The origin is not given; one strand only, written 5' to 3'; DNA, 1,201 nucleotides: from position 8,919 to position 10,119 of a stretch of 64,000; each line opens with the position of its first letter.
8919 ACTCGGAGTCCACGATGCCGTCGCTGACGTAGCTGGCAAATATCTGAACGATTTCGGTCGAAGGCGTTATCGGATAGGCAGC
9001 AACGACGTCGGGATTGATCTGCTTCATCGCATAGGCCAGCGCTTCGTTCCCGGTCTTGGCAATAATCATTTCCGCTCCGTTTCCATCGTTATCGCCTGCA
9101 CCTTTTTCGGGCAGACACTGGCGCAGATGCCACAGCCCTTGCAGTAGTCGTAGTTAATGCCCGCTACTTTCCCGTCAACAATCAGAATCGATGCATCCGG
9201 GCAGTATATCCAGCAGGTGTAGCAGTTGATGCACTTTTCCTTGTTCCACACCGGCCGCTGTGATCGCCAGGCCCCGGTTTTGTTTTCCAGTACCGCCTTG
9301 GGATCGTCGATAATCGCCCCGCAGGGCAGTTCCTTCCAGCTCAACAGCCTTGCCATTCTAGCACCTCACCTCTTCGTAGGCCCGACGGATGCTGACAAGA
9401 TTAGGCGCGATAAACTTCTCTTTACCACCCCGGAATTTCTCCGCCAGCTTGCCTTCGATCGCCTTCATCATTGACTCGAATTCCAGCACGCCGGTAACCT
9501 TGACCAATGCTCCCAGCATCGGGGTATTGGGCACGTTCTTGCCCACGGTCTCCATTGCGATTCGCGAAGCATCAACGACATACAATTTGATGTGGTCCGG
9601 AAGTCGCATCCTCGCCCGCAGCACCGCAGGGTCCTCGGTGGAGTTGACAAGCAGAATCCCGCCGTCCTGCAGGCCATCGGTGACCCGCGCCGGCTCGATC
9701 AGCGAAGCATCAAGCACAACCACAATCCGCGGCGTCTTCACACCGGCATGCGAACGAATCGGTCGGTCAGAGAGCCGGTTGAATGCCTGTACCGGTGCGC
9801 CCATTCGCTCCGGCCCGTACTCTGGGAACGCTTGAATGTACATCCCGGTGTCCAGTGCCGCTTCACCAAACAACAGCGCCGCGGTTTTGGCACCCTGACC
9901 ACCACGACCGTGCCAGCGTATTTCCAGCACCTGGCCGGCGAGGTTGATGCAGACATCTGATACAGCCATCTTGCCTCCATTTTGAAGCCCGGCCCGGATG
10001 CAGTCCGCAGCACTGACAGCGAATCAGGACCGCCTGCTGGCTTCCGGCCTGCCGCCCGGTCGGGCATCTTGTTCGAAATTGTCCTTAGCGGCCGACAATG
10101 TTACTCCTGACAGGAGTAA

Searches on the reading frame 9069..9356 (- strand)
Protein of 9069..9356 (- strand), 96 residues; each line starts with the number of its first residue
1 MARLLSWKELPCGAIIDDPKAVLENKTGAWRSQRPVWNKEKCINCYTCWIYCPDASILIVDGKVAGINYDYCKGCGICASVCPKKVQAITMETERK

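Call 80: search_protein_families(library=pfam, proteins=[window:9069-9356:-], max_evalue=0.001)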
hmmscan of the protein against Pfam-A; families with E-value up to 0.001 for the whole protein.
window:9069-9356:- (96 aa): 9 families
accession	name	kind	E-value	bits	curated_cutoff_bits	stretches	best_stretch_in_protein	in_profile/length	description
PF14697.11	Fer4_21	-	2.3e-11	44.1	35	1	38-91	4-59/59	4Fe-4S dicluster domain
PF12837.12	Fer4_6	-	4.4e-11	42.6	25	2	64-89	1-24/24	4Fe-4S binding domain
PF00037.32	Fer4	-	7e-11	41.9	21.1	2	67-84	3-20/24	4Fe-4S binding domain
PF13237.11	Fer4_10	-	2e-10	40.9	25.5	2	36-83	3-53/53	4Fe-4S dicluster domain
PF12838.12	Fer4_7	-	2e-08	35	27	1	41-86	1-52/52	4Fe-4S dicluster domain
PF12797.12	Fer4_2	-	3.2e-08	33.4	24.5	1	67-83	5-21/22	4Fe-4S binding domain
PF13187.11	Fer4_9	-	2.8e-06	27.7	27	1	41-85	1-50/52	4Fe-4S dicluster domain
PF12800.12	Fer4_4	-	1.3e-05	25.6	24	0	70-84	2-16/17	4Fe-4S binding domain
PF13534.11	Fer4_17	-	2.3e-05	25.3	22.2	0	69-86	43-60/61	4Fe-4S dicluster domain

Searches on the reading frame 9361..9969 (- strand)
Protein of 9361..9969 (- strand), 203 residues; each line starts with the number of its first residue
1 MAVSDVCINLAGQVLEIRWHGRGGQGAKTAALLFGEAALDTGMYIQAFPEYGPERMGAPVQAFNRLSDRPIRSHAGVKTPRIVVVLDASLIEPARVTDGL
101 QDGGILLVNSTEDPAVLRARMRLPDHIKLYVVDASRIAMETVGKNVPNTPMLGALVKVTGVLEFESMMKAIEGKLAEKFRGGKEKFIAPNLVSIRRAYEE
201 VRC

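Call 80: search_protein_families(library=pfam, proteins=[window:9361-9969:-], max_evalue=0.001)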
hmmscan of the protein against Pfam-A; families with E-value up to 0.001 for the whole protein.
window:9361-9969:- (203 aa): 1 family
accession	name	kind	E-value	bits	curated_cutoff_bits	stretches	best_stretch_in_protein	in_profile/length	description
PF01558.24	POR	-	5.2e-43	147.6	27.4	1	23-199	1-173/173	Pyruvate ferredoxin/flavodoxin oxidoreductase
